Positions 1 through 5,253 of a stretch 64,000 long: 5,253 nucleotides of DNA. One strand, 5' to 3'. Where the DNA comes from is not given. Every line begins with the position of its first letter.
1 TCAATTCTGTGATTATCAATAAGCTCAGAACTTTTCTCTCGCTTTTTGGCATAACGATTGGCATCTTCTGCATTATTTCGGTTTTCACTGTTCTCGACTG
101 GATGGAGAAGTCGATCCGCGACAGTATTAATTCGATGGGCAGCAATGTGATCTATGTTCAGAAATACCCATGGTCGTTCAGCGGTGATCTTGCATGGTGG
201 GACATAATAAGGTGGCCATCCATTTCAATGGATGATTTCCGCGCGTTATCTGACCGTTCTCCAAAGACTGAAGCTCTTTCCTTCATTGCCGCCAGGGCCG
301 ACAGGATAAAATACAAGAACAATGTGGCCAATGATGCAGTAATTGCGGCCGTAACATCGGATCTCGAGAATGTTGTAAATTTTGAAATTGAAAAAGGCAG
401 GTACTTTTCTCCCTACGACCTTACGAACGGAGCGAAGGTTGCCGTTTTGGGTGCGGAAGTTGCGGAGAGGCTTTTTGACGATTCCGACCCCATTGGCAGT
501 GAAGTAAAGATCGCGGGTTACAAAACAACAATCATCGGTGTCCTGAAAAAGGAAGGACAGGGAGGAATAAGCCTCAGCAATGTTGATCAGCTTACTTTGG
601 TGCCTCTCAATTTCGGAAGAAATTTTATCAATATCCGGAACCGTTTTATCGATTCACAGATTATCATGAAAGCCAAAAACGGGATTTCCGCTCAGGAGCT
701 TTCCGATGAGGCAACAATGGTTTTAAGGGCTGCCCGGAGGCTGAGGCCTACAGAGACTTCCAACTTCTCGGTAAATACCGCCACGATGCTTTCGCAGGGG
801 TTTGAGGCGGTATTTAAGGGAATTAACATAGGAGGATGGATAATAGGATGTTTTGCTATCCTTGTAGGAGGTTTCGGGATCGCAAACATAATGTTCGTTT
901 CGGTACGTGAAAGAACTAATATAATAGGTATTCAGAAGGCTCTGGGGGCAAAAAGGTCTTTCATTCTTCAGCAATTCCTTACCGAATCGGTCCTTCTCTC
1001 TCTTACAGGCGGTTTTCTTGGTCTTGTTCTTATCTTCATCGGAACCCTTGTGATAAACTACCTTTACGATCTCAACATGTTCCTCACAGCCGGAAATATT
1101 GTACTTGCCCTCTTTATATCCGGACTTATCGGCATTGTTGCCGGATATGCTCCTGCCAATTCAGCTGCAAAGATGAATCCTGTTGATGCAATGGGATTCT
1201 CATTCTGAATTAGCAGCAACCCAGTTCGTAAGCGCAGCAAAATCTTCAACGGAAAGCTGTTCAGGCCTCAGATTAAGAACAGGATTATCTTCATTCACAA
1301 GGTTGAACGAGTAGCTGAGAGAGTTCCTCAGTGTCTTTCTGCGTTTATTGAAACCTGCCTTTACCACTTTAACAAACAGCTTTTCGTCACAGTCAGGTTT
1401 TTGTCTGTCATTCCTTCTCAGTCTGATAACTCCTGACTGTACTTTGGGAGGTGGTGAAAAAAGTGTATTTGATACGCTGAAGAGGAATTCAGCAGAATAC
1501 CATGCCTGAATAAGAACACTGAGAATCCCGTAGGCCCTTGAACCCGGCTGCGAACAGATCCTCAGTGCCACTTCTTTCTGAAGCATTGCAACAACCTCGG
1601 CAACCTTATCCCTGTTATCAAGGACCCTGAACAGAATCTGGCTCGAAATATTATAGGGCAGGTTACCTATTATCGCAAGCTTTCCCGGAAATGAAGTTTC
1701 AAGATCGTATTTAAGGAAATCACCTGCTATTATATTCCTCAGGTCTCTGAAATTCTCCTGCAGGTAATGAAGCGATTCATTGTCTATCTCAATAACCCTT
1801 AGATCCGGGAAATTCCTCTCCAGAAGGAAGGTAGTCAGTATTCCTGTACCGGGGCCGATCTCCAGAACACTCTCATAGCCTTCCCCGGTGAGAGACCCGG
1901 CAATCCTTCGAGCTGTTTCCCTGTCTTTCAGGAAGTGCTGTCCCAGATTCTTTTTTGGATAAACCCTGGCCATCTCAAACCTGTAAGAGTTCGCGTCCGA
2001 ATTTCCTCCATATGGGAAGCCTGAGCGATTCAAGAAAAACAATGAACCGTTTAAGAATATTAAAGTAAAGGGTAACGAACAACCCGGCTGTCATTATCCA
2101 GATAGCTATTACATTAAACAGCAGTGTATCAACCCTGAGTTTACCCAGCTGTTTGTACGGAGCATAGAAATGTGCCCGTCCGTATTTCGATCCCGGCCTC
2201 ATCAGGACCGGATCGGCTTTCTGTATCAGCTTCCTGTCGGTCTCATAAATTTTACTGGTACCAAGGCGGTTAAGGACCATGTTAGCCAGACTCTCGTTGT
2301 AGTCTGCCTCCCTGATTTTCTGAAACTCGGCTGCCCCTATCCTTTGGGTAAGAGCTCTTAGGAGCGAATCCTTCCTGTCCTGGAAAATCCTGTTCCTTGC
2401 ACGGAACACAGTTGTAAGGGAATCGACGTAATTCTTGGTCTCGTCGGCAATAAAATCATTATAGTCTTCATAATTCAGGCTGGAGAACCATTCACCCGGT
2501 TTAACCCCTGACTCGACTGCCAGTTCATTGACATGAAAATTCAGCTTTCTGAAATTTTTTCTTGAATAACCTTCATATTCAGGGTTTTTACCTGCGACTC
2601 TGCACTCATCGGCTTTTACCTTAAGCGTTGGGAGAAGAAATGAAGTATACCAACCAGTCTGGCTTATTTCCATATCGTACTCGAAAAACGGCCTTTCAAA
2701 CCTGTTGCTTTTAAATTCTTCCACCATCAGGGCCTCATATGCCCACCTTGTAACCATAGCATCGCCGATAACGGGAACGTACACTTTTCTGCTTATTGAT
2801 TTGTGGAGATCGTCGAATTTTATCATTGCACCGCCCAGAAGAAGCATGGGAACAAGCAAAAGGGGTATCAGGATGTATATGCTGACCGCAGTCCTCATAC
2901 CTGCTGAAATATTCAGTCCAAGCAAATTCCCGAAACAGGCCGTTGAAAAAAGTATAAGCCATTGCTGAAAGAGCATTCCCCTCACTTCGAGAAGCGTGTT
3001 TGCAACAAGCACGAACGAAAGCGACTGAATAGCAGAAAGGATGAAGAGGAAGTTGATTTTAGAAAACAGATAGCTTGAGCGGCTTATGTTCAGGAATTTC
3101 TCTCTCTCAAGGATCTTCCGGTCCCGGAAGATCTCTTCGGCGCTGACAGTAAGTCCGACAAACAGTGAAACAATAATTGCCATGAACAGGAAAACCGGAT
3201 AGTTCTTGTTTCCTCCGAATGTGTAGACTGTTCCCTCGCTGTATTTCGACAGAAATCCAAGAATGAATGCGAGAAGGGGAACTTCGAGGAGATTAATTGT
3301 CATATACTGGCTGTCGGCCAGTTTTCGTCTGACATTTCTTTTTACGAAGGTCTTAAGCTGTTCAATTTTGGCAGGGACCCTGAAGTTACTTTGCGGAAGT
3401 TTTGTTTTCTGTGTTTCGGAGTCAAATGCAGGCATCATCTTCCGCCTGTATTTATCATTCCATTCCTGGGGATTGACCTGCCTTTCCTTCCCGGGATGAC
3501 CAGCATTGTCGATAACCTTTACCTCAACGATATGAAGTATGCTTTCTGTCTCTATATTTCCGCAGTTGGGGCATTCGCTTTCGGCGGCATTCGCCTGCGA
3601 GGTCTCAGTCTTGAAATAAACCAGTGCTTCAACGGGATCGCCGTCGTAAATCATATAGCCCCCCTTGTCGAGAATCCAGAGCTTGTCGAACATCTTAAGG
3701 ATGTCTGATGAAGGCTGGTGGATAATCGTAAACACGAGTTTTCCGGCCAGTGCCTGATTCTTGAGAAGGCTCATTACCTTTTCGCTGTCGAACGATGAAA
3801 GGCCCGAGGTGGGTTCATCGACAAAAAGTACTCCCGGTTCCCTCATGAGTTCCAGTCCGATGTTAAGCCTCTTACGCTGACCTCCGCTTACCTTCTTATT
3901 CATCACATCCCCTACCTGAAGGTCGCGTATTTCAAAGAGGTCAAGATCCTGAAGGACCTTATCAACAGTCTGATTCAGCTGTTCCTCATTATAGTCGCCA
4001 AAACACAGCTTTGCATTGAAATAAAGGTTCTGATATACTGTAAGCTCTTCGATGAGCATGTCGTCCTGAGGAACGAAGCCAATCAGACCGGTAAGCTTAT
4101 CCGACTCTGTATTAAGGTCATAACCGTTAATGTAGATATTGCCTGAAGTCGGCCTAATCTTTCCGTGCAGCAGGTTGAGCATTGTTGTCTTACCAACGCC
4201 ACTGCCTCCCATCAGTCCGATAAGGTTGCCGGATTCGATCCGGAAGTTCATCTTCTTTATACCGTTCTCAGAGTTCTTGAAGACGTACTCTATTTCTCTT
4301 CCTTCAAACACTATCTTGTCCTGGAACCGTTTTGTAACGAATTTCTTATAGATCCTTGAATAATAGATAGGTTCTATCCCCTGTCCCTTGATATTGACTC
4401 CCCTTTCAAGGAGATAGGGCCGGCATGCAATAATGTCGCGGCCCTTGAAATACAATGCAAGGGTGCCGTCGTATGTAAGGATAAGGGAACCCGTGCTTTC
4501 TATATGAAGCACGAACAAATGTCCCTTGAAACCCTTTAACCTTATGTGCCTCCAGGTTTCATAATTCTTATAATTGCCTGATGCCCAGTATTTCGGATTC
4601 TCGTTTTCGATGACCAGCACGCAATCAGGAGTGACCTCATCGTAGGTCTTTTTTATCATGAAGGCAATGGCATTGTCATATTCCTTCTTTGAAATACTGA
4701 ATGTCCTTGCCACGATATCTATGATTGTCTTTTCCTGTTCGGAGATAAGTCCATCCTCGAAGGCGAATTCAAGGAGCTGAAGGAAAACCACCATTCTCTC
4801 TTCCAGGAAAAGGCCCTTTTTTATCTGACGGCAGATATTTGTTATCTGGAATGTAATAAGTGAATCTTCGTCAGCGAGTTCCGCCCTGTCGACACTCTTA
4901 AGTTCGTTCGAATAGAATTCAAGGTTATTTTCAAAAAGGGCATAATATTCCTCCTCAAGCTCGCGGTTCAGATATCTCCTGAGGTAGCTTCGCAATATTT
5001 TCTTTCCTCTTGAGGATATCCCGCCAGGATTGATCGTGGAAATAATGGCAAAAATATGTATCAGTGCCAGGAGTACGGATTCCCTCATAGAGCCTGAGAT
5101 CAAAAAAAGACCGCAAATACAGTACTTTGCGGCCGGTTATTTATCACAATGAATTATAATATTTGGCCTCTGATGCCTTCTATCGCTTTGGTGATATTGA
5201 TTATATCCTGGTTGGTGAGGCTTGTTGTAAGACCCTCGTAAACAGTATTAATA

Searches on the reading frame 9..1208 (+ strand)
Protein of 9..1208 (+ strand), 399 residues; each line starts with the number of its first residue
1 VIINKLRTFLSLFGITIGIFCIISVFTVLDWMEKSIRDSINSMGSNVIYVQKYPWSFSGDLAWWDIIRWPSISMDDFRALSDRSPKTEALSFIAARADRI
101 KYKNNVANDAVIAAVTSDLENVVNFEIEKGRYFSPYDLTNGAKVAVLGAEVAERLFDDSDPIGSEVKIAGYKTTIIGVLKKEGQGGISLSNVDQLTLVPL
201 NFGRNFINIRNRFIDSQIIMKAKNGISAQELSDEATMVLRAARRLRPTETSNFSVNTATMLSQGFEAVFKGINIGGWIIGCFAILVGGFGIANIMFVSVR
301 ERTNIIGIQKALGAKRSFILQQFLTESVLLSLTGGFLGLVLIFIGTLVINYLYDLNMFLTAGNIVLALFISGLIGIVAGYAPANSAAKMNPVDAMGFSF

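Call 77: search_protein_families(library=pfam, proteins=[window:9-1208:+], max_evalue=0.000001)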
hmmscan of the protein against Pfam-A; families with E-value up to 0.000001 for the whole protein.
window:9-1208:+ (399 aa): 2 families
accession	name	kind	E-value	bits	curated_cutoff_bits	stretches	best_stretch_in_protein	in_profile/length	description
PF12704.14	MacB_PCD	-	1.8e-38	133.4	27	1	8-236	1-205/207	MacB-like periplasmic core domain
PF02687.27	FtsX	-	1.5e-17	64.2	25.5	1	278-391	2-120/120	FtsX-like permease C-terminal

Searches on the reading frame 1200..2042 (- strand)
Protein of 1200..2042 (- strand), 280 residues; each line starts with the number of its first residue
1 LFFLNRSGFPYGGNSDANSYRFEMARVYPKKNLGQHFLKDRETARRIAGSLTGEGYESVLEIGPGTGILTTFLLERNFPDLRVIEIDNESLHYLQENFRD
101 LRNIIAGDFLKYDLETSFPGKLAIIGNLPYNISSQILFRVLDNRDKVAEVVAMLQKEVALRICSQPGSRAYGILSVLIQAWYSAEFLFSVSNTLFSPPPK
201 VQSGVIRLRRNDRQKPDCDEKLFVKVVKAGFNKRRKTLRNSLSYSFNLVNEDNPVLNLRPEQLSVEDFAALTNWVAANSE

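Call 77: search_protein_families(library=pfam, proteins=[window:1200-2042:-], max_evalue=0.000001)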
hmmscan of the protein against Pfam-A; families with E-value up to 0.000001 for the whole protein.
window:1200-2042:- (280 aa): 1 family
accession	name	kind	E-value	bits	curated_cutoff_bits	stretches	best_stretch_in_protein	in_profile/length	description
PF00398.26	RrnaAD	-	4.6e-50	170.6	24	1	30-248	5-229/263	Ribosomal RNA adenine dimethylase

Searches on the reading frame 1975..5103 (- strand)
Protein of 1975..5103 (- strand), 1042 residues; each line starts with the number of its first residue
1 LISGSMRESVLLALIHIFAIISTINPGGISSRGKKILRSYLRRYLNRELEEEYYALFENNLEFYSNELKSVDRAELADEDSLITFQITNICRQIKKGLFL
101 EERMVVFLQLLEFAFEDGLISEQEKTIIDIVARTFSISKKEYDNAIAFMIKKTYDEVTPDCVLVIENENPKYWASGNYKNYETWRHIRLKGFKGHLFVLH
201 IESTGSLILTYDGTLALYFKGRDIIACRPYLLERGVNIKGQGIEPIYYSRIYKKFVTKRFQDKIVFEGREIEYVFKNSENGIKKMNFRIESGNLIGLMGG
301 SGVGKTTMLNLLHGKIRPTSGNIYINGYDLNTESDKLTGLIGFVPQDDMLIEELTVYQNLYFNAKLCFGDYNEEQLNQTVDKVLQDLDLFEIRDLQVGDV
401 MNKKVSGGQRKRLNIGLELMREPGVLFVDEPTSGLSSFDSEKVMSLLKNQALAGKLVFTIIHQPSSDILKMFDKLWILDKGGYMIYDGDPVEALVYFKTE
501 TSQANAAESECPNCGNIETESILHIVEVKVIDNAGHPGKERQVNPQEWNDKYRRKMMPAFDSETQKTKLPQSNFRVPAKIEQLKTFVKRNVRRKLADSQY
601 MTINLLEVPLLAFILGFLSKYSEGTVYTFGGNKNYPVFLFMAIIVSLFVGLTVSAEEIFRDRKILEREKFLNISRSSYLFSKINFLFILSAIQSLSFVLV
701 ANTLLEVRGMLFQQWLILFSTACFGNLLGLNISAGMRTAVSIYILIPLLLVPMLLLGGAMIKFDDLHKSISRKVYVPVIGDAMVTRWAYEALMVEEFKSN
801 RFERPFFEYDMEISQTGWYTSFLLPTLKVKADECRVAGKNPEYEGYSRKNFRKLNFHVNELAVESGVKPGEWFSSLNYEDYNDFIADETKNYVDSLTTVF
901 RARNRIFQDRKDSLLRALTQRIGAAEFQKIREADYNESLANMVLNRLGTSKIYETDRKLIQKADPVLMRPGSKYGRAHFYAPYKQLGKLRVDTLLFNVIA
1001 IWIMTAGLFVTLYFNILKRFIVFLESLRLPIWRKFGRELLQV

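Call 77: search_protein_families(library=pfam, proteins=[window:1975-5103:-], max_evalue=0.000001)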
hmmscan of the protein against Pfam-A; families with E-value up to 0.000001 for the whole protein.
window:1975-5103:- (1042 aa): 3 families
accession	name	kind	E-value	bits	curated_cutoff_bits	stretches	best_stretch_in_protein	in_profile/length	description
PF00005.33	ABC_tran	-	1.9e-30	106.7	25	1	283-433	2-137/137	ABC transporter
PF01061.29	ABC2_membrane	-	3.1e-25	89.4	26.9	1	581-795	1-209/211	ABC-2 type transporter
PF19055.6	ABC2_membrane_7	-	6e-10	39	22.7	0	570-724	149-296/410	ABC-2 type transporter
